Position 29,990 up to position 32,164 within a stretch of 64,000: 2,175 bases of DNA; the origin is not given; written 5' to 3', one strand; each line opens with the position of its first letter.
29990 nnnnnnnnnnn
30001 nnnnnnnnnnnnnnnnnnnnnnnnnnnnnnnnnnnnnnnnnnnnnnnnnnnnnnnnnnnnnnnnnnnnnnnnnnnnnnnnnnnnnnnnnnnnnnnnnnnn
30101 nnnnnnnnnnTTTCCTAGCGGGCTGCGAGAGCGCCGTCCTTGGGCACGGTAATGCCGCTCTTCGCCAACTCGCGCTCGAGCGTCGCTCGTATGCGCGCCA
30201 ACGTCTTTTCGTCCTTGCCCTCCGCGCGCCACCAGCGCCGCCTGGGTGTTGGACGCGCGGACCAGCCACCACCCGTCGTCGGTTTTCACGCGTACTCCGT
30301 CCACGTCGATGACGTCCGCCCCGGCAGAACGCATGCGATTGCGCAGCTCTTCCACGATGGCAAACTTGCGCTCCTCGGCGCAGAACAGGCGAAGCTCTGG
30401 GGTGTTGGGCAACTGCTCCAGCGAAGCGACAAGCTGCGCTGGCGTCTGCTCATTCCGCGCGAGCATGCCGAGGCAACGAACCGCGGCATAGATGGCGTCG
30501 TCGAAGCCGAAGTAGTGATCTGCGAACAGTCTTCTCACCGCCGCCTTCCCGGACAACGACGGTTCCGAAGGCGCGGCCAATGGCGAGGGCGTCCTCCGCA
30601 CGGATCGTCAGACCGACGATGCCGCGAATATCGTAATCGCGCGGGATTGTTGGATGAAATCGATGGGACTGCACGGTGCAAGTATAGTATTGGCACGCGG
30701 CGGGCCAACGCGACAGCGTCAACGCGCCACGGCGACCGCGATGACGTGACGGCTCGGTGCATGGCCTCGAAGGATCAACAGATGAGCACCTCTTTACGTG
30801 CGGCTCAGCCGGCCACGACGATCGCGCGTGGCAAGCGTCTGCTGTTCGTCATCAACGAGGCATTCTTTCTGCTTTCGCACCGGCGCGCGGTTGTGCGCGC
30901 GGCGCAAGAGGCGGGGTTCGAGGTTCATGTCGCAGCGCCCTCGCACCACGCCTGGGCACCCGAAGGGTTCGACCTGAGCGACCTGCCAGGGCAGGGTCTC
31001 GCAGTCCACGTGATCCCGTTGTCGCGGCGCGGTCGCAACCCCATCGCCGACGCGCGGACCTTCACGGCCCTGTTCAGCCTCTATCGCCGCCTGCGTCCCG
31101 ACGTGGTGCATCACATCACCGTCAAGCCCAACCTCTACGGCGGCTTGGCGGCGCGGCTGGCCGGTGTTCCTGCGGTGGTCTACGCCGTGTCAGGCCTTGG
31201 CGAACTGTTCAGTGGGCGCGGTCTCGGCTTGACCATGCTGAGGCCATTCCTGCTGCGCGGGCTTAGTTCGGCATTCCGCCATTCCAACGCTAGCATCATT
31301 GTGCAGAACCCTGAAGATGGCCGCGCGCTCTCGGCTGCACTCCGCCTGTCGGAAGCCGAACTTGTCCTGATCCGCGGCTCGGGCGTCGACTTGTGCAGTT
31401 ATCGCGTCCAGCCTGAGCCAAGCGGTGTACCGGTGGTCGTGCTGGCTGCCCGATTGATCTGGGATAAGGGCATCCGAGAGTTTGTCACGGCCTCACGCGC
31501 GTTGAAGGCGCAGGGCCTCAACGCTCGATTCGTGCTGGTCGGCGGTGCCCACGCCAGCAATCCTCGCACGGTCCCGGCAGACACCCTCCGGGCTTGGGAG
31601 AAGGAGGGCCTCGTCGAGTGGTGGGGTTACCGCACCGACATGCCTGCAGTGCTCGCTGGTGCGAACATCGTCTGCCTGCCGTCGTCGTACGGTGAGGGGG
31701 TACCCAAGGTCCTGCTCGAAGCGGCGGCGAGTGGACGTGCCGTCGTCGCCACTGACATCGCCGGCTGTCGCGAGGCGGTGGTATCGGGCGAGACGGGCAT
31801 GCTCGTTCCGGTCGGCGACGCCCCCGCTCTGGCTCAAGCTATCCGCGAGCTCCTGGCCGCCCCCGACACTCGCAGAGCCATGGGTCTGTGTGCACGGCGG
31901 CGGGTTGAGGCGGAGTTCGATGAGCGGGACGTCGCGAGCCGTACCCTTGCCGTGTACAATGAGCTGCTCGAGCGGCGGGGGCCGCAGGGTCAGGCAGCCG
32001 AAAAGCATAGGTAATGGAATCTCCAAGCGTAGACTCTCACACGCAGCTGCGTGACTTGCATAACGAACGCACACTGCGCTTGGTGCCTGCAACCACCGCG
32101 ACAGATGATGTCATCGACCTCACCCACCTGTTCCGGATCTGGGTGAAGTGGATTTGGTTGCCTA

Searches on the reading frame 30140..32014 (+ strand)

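Call 17: search_protein_families(library=pfam, proteins=[window:30140-32014:+], max_evalue=0.001)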
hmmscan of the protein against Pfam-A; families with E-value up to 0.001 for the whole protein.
window:30140-32014:+ (624 aa): 6 families
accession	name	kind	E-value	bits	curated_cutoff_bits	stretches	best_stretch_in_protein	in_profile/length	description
PF13692.12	Glyco_trans_1_4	-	1.2e-29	103.8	27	1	431-573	2-141/142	Glycosyl transferases group 1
PF00534.26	Glycos_transf_1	-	8.8e-27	94.2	26.4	1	424-586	9-170/172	Glycosyl transferases group 1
PF13477.12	Glyco_trans_4_2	-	1.6e-12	48.2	23.4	1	234-354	2-110/139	Glycosyl transferase 4-like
PF13579.12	Glyco_trans_4_4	-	1.4e-09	38.9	29.7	1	249-411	8-155/158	Glycosyl transferase 4-like domain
PF13524.12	Glyco_trans_1_2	-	6e-09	36.4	25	1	460-600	13-140/144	Glycosyl transferase-like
PF13439.12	Glyco_transf_4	-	3.4e-08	34.1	28.5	1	250-383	10-135/170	Glycosyltransferase Family 4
